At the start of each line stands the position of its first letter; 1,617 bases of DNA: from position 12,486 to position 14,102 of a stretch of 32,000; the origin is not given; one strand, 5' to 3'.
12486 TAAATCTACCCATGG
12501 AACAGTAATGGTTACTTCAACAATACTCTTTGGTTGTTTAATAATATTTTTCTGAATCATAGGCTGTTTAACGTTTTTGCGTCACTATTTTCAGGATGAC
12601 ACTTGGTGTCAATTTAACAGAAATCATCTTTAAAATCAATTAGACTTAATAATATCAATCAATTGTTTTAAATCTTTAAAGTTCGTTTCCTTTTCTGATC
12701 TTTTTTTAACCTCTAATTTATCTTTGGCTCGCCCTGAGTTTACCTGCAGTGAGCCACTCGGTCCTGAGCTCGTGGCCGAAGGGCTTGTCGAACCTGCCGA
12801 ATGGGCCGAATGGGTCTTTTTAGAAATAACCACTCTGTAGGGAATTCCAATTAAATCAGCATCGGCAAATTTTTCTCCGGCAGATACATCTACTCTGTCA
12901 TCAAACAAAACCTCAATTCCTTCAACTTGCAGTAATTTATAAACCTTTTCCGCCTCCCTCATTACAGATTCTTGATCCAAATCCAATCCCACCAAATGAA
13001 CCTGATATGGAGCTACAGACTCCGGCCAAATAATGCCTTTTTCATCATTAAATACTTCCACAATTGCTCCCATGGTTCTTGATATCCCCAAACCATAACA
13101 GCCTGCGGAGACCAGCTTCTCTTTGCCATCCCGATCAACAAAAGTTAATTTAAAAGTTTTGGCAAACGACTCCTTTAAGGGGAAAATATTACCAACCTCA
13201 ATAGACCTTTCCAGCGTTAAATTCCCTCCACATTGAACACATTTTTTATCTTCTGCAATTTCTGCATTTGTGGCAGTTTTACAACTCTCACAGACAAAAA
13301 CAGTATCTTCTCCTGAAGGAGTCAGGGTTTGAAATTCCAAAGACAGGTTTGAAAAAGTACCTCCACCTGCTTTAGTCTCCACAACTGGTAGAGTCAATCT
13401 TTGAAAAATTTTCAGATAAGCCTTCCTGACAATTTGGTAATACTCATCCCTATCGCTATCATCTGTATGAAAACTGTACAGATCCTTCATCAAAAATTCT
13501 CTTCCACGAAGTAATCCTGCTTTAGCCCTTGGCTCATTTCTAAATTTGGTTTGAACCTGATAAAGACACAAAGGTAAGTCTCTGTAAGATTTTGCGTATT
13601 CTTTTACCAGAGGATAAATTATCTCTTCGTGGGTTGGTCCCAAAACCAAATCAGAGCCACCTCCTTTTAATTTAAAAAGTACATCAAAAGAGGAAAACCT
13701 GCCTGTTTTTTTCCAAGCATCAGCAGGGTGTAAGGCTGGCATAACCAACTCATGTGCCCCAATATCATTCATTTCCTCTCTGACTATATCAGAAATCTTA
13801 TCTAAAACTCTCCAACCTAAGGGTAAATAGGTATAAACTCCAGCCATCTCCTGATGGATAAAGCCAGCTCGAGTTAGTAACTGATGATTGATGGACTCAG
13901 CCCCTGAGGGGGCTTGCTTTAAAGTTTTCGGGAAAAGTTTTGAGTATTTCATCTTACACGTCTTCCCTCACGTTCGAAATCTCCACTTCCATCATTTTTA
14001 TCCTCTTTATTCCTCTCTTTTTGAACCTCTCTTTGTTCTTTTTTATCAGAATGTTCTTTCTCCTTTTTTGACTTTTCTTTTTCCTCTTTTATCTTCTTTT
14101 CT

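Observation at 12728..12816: Second repeat family inserted in-frame near the C-terminus of proS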

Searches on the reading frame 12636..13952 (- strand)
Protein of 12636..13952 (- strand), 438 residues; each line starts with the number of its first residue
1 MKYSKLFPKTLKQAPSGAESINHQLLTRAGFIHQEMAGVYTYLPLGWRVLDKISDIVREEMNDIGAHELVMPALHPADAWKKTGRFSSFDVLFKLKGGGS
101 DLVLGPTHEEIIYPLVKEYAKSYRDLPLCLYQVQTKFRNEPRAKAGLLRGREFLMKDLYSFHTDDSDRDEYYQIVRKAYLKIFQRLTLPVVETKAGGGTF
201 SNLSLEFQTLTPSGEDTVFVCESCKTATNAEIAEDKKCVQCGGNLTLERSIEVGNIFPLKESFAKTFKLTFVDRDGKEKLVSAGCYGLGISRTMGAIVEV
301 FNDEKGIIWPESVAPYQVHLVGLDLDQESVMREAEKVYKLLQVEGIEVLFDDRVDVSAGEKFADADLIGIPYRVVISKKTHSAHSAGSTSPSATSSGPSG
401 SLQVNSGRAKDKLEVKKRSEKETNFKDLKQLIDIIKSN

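Call 12: search_protein_families(library=pfam, proteins=[window:12636-13952:-])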
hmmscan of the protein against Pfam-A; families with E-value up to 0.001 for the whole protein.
window:12636-13952:- (438 aa): 2 families
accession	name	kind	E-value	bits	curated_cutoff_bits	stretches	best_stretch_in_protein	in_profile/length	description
PF00587.30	tRNA-synt_2b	-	6.9e-33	114.6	29.3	1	99-300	8-178/179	tRNA synthetase class II core domain (G, H, P, S and T)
PF03129.25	HGTP_anticodon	-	2.6e-12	47.1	21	1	320-437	4-93/94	Anticodon binding domain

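Call 14: find_homologous_proteins(query=window:12636-13952:-, max_evalue=1e-30)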
Query window:12636-13952:- (438 aa): 8000 proteins with E <= 1e-30 among 8000 candidates; the best 120 are listed.
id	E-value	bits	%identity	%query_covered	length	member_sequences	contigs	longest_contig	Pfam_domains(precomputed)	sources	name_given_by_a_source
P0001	5.8e-292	986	100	100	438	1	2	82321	PF03129.26,PF00587.31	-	-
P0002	5.9e-209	712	74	100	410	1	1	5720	PF03129.26,PF00587.31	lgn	-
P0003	2.9e-207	707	73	99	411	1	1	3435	PF03129.26,PF00587.31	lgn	-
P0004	1.4e-206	704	72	100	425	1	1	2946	PF03129.26,PF00587.31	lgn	-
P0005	3.0e-206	703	72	100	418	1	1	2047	PF03129.26,PF00587.31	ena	-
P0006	9.3e-206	702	72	100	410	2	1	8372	PF03129.26,PF00587.31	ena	-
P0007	2.5e-204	697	73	100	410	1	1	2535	PF03129.26,PF00587.31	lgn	-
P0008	3.5e-203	693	73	100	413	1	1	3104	PF03129.26,PF00587.31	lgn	-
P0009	5.7e-203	692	71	100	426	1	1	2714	PF03129.26,PF00587.31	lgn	-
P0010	8.6e-203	692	71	100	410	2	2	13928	PF03129.26,PF00587.31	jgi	jgi:prolyl-tRNA synthetase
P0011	1.1e-202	691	72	100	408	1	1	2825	PF03129.26,PF00587.31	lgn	-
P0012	2.7e-202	690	72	100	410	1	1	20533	PF03129.26,PF00587.31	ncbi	-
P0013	3.0e-202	690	71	100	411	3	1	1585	PF03129.26,PF00587.31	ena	-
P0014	3.2e-202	690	72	100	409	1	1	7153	PF03129.26,PF00587.31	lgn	-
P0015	3.7e-202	690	71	100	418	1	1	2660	PF03129.26,PF00587.31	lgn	-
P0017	7.6e-202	689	71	100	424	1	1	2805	PF03129.26,PF00587.31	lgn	-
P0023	8.3e-200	682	72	98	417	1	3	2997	PF03129.26,PF00587.31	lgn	-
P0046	4.8e-196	670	70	100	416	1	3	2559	PF03129.26,PF00587.31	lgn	-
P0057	5.4e-195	666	71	100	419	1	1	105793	PF03129.26,PF00587.31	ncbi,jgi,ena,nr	ncbi:hypothetical protein KKE78_02975 [Patescibacteria group bacterium]|nr:hypothetical protein [Pat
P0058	5.6e-195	666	73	95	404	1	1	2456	PF03129.26,PF00587.31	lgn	-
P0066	2.0e-193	661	69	100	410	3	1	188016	PF03129.26,PF00587.31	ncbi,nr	ncbi:hypothetical protein HY387_00375 [Candidatus Daviesbacteria bacterium]|nr:hypothetical protein 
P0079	3.1e-191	654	67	100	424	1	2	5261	PF03129.26,PF00587.31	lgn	-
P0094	9.0e-189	646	67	100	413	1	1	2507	PF03129.26,PF00587.31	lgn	-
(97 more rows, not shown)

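Call 22: find_related_loci(query=A1, collection=genome_contigs, flank=10000)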
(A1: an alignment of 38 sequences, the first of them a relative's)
Query A1 (438 aa) in genome_contigs; peptide patterns used: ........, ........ (x = any residue, [..] = any of these).
600 stretches matched a pattern (row limit reached: there are more); 596 encode a relative of the query (tblastn E <= 1e-3); the best 80 are kept; 80 distinct loci.
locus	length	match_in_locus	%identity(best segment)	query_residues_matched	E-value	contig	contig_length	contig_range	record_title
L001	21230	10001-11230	70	1-438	0e+0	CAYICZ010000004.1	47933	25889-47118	MAG TPA_asm: uncultured Gammaproteobacteria bacterium isolate ERP119705_co18_1 genome assembly, contig: NODE_655_length_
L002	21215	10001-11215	69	1-433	0e+0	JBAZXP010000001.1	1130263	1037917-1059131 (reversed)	MAG: Microgenomates group bacterium isolate SO_2017_GW1_59 NODE_11_length_1130263_cov_5.408407_OW334_2017, whole genome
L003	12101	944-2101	55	1-383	4e-143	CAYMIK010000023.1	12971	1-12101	MAG TPA_asm: uncultured Candidatus Saccharibacteria bacterium isolate SRP286056_co2_576 genome assembly, contig: NODE_78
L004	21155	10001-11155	55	1-380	2e-142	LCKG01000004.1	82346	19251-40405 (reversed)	MAG: Parcubacteria group bacterium GW2011_GWC1_45_13 UW93_C0004, whole genome shotgun sequence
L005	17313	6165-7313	54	1-380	1e-141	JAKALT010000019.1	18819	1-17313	MAG: bacterium isolate WY5.bin133 NODE_4705_length_18819_cov_2.080730, whole genome shotgun sequence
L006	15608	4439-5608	55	1-386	3e-139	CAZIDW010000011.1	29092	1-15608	MAG TPA_asm: uncultured Candidatus Peribacteria bacterium isolate SRP141376_co2_352 genome assembly, contig: NODE_3474_l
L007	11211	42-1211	53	1-381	2e-135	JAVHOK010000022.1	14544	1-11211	MAG: Candidatus Paceibacterota bacterium isolate WB01no5_32_16 NODE_2195_length_14544_cov_8.969839, whole genome shotgun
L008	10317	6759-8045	50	1-436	1e-134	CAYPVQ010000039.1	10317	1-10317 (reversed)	MAG TPA_asm: uncultured Candidatus Saccharibacteria bacterium isolate SRP269290_co1_862 genome assembly, contig: NODE_10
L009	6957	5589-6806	51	1-432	2e-134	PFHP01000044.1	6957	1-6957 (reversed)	MAG: Candidatus Kuenenbacteria bacterium CG_4_8_14_3_um_filter_39_15 CG_4_8_14_3_um_filter_scaffold_7185_c, whole genome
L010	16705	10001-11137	53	12-382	2e-134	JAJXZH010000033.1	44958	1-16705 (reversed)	MAG: bacterium isolate BP7.bin44 NODE_975_length_44958_cov_1.588834, whole genome shotgun sequence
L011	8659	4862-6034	52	1-394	7e-134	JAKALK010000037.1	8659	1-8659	MAG: bacterium isolate WY5.bin125 NODE_14842_length_8659_cov_1.404829, whole genome shotgun sequence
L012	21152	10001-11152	53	1-380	1e-133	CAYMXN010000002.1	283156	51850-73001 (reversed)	MAG TPA_asm: uncultured Candidatus Saccharibacteria bacterium isolate SRP292972_co3_20 genome assembly, contig: NODE_53_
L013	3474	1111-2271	53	1-380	1e-137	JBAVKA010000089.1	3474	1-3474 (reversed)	MAG: Gammaproteobacteria bacterium isolate MFD05464_ilm_asm_bin16 k127_391988, whole genome shotgun sequence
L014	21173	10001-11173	51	1-385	5e-133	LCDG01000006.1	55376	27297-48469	MAG: Candidatus Nomurabacteria bacterium GW2011_GWC2_42_20 UV12_C0006, whole genome shotgun sequence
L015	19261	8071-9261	52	1-385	5e-132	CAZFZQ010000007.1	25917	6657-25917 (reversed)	MAG TPA_asm: uncultured Gammaproteobacteria bacterium isolate binchicken_co266_189 genome assembly, contig: NODE_3117_le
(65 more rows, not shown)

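Call 23: find_encoding_contigs(protein=P0004, flank=3000, max_places=2)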
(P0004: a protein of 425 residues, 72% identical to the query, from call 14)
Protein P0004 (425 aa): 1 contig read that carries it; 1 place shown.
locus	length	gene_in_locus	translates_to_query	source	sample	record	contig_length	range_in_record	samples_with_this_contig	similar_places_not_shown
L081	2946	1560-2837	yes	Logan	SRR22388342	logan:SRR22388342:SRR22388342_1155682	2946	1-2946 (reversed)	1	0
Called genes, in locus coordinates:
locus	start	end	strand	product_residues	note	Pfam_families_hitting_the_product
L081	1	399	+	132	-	?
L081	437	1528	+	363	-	PF02163:Peptidase_M50, PF17820:PDZ_6 (faint)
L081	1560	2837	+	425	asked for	PF00587:tRNA-synt_2b, PF03129:HGTP_anticodon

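Call 24: find_encoding_contigs(protein=P0058, flank=3000, max_places=2)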
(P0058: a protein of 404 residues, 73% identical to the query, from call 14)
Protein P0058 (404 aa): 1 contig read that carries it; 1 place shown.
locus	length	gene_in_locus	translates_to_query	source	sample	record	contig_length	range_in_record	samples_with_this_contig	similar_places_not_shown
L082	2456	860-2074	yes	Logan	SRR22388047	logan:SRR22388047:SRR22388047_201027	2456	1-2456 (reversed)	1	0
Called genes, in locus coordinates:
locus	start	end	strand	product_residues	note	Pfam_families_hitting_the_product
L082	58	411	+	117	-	PF01588:tRNA_bind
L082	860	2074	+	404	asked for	PF00587:tRNA-synt_2b, PF03129:HGTP_anticodon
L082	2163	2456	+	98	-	?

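Call 25: find_encoding_contigs(protein=P0017, flank=3000, max_places=2)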
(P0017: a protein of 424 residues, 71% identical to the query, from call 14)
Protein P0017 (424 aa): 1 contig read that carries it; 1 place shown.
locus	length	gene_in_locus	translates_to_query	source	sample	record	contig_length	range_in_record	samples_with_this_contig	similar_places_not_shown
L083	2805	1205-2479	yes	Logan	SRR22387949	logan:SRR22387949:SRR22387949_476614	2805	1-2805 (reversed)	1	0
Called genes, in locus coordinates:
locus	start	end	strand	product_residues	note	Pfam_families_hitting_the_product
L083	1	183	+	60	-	?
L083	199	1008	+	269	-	PF18915:DUF5667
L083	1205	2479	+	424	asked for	PF00587:tRNA-synt_2b, PF03129:HGTP_anticodon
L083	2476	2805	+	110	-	?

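Call 26: find_encoding_contigs(protein=P0001, flank=10000, max_places=4)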
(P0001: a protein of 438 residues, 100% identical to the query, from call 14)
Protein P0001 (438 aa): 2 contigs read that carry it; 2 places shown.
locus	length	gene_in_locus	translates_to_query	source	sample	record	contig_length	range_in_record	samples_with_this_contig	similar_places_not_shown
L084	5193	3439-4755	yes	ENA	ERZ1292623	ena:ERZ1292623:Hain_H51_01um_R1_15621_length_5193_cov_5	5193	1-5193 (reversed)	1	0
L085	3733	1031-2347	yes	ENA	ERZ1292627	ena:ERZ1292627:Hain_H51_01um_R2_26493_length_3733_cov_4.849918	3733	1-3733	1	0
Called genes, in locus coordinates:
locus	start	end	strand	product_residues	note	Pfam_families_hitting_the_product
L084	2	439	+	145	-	?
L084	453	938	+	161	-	PF00889:EF_TS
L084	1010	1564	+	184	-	PF01765:RRF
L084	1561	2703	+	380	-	PF02163:Peptidase_M50, PF17820:PDZ_6 (faint), PF00595:PDZ (weak), PF13180:PDZ_2 (weak)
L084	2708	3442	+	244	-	-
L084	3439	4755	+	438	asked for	PF00587:tRNA-synt_2b, PF03129:HGTP_anticodon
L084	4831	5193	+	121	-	?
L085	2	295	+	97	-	?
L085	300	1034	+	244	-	-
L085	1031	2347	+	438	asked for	PF00587:tRNA-synt_2b, PF03129:HGTP_anticodon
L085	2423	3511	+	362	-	PF05697:Trigger_N, PF05698:Trigger_C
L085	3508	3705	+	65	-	PF01165:Ribosomal_S21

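Call 39: predict_structure(alignment_id=A1)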
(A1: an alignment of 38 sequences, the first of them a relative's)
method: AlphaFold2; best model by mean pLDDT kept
length: 438 residues; sequences in the alignment: 38
mean_pLDDT: 63.2   pTM: 0.56
mean pLDDT of the five models: 63.2, 59.8, 55.3, 53.5, 49.8
residues with pLDDT >= 90: 21; 70-90: 187; 50-70: 84; < 50: 146
segments of 3 or more residues with pLDDT < 50: 1-43, 69-74, 88-98, 103-111, 130-155, 291-313, 383-409
pLDDT, mean of each block of 10 residues (from residue 1): 28 36 32 37 53 71 66 51 51 45 47 55 56 36 31 52 82 88 79 70 81 76 84 79 87 78 73 82 69 41 38 68 88 90 86 78 65 86 41 36 38 83 87 85
secondary structure, 60 per line:
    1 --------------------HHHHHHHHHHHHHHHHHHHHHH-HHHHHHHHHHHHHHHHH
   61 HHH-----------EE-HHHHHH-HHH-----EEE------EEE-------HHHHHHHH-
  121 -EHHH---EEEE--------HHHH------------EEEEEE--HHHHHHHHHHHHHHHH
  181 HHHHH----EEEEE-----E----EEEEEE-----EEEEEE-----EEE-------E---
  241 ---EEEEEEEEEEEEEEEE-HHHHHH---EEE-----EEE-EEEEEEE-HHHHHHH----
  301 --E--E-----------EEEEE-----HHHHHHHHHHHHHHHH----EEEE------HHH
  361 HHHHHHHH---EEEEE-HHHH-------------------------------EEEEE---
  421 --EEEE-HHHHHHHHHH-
elements in order: H21-42 H44-63 H78-83 E93-95 E102-104 H112-119 E129-132 H141-144 E157-162 H165-185 E190-194 E205-210 E216-221 E227-229 E244-259 H261-266 E270-272 E278-280 E282-288 H290-296 E318-322 H328-343 E348-351 H358-368 E372-376 H378-381 E413-417 E423-426 H428-437
